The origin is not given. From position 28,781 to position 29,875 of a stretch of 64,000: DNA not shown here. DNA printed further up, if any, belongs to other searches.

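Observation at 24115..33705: YcaO modification cluster wired to Ser/Thr-kinase / FHA signalling, with no dehydrogenase, protease, exporter or immunity gene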

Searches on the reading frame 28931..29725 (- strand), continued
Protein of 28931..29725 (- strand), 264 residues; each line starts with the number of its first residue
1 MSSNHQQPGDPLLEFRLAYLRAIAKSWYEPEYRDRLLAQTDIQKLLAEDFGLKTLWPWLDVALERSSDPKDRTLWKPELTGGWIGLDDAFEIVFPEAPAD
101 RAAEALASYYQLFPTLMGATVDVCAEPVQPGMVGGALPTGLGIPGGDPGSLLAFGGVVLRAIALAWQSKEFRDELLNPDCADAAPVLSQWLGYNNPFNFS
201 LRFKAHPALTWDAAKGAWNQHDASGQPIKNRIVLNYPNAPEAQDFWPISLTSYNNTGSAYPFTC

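Call 45: find_encoding_contigs(protein=P0074, flank=10000, max_places=1)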
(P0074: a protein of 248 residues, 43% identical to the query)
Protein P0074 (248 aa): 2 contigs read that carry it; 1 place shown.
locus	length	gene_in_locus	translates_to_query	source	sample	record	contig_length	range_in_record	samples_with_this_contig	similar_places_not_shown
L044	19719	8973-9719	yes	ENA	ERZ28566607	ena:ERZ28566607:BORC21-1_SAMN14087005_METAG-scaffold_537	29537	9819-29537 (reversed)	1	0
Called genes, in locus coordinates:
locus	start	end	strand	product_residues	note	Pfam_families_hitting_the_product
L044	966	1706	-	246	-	PF01391:Collagen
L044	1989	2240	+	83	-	-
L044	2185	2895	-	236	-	-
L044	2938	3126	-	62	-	-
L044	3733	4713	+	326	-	PF00498:FHA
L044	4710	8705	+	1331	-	PF00069:Pkinase, PF03109:ABC1 (faint), PF07714:PK_Tyr_Ser-Thr, PF01636:APH (faint), PF00211:Guanylate_cyc (weak), PF13191:AAA_16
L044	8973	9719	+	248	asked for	PF27793:RNP_Burkhold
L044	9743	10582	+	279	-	PF04072:LCM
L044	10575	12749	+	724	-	PF02624:YcaO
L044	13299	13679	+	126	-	PF01903:CbiX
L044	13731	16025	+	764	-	PF01590:GAF, PF13185:GAF_2, PF13492:GAF_3 (weak), PF05524:PEP-utilisers_N, PF00391:PEP-utilizers, PF02896:PEP-utilizers_C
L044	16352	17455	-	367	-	PF00724:Oxidored_FMN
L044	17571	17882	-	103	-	PF01022:HTH_5 (faint)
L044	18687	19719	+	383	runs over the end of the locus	PF25917:BSH_RND, PF25954:Beta-barrel_RND_2 (weak), PF25967:RND-MFP_C (weak), PF25989:YknX_C (weak)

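Call 46: find_encoding_contigs(protein=P0081, flank=10000, max_places=1)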
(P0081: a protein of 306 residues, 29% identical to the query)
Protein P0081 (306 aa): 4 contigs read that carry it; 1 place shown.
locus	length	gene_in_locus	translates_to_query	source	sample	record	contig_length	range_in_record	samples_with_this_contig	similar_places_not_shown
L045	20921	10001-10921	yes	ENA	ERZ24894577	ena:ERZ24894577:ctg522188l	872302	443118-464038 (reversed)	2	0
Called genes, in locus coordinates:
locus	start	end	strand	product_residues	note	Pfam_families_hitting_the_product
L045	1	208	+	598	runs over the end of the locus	PF00664:ABC_membrane, PF00005:ABC_tran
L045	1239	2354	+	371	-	PF14296:O-ag_pol_Wzy (weak), PF00211:Guanylate_cyc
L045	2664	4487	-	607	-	PF00498:FHA (weak)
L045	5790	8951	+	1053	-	PF00069:Pkinase, PF07714:PK_Tyr_Ser-Thr, PF01636:APH (faint), PF00211:Guanylate_cyc, PF13191:AAA_16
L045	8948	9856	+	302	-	PF13424:TPR_12 (faint), PF13176:TPR_7 (faint), PF13374:TPR_10 (faint), PF17874:TPR_MalT (weak)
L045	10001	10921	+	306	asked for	PF27793:RNP_Burkhold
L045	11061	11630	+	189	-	-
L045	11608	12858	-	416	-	PF13546:DDE_5, PF01609:DDE_Tnp_1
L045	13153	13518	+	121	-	-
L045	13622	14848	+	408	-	-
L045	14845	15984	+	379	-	PF02624:YcaO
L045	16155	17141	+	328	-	PF00296:Bac_luciferase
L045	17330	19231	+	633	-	-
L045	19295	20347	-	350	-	PF00389:2-Hacid_dh, PF02826:2-Hacid_dh_C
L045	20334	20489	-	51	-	-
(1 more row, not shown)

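Call 56: find_encoding_contigs(protein=P0067, flank=10000, max_places=1)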
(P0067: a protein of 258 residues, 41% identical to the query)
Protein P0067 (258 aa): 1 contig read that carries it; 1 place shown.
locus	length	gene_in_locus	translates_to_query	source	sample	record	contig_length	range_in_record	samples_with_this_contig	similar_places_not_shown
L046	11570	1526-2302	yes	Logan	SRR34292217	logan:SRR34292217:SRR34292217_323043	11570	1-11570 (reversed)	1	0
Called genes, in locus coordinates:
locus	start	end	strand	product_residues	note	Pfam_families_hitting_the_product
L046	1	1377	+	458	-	?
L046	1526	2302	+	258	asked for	PF27793:RNP_Burkhold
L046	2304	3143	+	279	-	PF04072:LCM (weak)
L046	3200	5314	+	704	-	PF02624:YcaO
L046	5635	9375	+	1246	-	PF09136:Glucodextran_B (faint), PF12733:Cadherin-like, PF19755:DUF6242 (faint), PF12733:Cadherin-like, PF12733:Cadherin-like, PF13570:Beta-prop_ACSF4, PF13570:Beta-prop_ACSF4, PF13360:PQQ_2, +2 more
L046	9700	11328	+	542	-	-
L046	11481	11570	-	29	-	?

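Call 57: find_encoding_contigs(protein=P0056, flank=10000, max_places=1)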
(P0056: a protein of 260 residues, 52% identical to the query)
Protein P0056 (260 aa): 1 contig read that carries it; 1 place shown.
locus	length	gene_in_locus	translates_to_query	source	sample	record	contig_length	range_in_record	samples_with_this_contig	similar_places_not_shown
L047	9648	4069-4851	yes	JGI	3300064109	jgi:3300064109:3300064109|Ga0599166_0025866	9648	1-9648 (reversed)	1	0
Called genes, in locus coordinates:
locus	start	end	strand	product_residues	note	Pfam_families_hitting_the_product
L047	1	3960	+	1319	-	?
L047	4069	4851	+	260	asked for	PF27793:RNP_Burkhold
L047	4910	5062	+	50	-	-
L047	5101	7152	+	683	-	PF02624:YcaO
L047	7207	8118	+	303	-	PF00498:FHA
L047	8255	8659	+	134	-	-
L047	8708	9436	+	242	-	PF01925:TauE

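Call 58: find_encoding_contigs(protein=P0080, flank=10000, max_places=1)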
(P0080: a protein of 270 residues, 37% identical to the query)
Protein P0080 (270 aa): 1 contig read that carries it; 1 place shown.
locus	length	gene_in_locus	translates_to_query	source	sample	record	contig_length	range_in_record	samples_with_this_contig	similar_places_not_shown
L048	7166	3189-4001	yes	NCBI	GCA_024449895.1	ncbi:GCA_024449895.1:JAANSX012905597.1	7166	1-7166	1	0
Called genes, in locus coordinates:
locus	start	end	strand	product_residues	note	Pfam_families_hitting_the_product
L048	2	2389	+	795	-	?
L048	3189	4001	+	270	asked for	PF27793:RNP_Burkhold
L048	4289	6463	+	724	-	PF02624:YcaO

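Call 85: search_protein_families(library=ncbifam, proteins=[L013:14932-15588:+, L009:15113-15628:+, L013:16259-16696:+, L043:14491-15036:+, L044:2185-2895:-, L044:2938-3126:-, L040:14090-15640:+, L047:8255-8659:+], max_evalue=0.01)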
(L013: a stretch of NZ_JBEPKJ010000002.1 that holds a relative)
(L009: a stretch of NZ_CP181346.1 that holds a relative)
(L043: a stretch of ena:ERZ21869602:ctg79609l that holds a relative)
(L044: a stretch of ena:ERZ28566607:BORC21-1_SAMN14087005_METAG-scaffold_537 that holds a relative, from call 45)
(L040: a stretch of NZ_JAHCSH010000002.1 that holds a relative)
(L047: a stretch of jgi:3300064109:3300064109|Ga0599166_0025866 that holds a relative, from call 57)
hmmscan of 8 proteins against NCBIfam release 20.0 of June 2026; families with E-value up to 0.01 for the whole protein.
L013:14932-15588:+ (218 aa): 0 families

L009:15113-15628:+ (171 aa): 0 families

L013:16259-16696:+ (145 aa): 0 families

L043:14491-15036:+ (181 aa): 0 families

L044:2185-2895:- (236 aa): 0 families

L044:2938-3126:- (62 aa): 0 families

L040:14090-15640:+ (516 aa): 35 families (the best 25 are shown)
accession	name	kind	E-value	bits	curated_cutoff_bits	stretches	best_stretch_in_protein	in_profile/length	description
NF047788.1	TransRegPocR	equivalog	1.1e-12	47.9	500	1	423-513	190-279/296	transcriptional regulator PocR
NF007860.0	PRK10572.1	equivalog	3.6e-11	42.4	208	1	410-515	171-275/292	arabinose operon transcriptional regulator AraC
TIGR01817.1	nifA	equivalog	5.4e-11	41.9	528.85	1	290-367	362-441/534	nif-specific transcriptional activator NifA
TIGR01818.1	ntrC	equivalog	1.6e-10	40.4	558.6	1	291-366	301-379/463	nitrogen regulation protein NR(I)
TIGR04094.1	adjacent_YSIRK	equivalog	2.6e-10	39.8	200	1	424-515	287-376/383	YSIRK-targeted surface antigen transcriptional regulator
NF006902.0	PRK09393.1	equivalog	7.9e-09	35.1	425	1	422-514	220-311/327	transcriptional regulator FtrA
NF049968.1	QhpR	equivalog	9.3e-09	34.8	250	1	414-514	177-276/284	AraC-like transcriptional regulator QhpR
NF007689.0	PRK10365.1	equivalog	3.8e-08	32.5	760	1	288-364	303-382/441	sigma-54-dependent response regulator transcription factor ZraR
NF047455.1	TF_Staph_AryK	equivalog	1.9e-07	29.7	850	1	424-509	159-243/759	transcriptional regulator AryK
NF008485.2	PRK11388.1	equivalog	3.8e-07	28.8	551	1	290-367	495-574/643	dihydroxyacetone kinase operon transcriptional regulator DhaR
NF003451.0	PRK05022.1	equivalog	4.8e-07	28.9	476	1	292-358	358-427/512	nitric oxide reductase transcriptional regulator NorR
NF010025.2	PRK13500.1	equivalog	1.8e-06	27.7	525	1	426-514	180-267/282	HTH-type transcriptional activator RhaR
NF010028.0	PRK13503.1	equivalog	2.2e-06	27.3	288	1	421-513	170-261/278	HTH-type transcriptional activator RhaS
NF041686.2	ant_diox_reg_AndR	equivalog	3.3e-06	27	350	1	423-513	218-309/321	anthranilate 1,2-dioxygenase regulatory protein AndR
TIGR02915.1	PEP_resp_reg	equivalog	5.9e-06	25.4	502.6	1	291-366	306-384/445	PEP-CTERM-box response regulator transcription factor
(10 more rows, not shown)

L047:8255-8659:+ (134 aa): 0 families

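Call 93: search_protein_representatives(alignment_id=A1)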
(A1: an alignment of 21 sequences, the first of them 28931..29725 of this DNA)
Query: 21 sequences, 264 profile positions. Proteins with E-value up to 0.001 (for the whole library): 457; up to 1e-10: 298; up to 1e-30: 123. The best 150 are listed.
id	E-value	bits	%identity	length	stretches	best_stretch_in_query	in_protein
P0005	6.8e-114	396.2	-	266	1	3-263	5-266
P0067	1.7e-95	335.9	-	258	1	11-263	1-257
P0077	4.4e-88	311.6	-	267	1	6-263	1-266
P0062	1.6e-87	309.7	-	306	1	4-264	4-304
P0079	5.5e-86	304.7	-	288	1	7-263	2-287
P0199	1.3e-83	297.0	-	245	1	7-263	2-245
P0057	1.5e-82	293.5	-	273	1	7-263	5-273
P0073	1.5e-82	293.4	-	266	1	6-263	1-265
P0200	4.0e-81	288.8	-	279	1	6-263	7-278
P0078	1.3e-80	287.1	-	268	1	6-264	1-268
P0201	1.6e-75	270.4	-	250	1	8-263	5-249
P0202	2.4e-73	263.3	-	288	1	6-264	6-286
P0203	6.7e-71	255.3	-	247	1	7-263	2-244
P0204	3.3e-70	253.0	-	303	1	9-263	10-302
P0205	1.1e-69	251.2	-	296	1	7-263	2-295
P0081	2.7e-69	250.0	-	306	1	2-263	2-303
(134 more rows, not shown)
